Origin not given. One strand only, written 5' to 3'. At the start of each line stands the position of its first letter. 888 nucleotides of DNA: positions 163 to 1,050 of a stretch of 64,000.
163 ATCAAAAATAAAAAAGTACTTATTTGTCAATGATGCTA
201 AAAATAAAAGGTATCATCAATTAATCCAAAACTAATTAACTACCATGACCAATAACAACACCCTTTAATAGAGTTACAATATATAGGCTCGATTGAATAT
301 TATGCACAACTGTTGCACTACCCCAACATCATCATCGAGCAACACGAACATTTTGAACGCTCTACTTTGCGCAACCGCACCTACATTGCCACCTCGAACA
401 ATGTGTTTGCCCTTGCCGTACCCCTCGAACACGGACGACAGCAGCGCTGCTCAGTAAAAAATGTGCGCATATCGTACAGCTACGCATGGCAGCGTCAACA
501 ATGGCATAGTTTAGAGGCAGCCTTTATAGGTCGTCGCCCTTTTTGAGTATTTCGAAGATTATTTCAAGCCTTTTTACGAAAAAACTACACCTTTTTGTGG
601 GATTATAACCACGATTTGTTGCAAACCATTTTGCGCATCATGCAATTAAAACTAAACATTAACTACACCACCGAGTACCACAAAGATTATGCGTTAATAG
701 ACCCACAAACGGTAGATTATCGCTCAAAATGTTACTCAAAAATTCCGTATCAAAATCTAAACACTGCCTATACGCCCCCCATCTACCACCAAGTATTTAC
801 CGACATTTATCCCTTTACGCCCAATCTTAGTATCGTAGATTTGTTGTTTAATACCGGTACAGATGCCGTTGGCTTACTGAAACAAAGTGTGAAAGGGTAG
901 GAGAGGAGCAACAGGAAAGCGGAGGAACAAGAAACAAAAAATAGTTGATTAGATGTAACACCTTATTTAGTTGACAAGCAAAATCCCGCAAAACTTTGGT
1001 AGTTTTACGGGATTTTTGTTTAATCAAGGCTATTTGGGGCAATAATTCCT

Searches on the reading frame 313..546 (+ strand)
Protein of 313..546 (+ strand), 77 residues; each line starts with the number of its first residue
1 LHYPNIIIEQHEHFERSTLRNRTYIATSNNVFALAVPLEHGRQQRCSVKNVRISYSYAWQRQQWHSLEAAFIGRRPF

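Call 16: search_protein_families(library=pfam, proteins=[window:313-546:+], max_evalue=0.001)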
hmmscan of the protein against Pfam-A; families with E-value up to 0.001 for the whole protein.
window:313-546:+ (77 aa): 1 family
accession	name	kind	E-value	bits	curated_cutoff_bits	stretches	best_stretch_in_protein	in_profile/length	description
PF08889.16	WbqC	-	4e-09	37.1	21.3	1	6-70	20-84/218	WbqC-like protein family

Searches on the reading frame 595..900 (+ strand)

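Call 16: search_protein_families(library=pfam, proteins=[window:595-900:+], max_evalue=0.001)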
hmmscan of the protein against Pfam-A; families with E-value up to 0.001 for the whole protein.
window:595-900:+ (101 aa): 1 family
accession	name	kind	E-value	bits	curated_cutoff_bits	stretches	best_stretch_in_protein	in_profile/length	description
PF08889.16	WbqC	-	2.1e-06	28.2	21.3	1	58-92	184-216/218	WbqC-like protein family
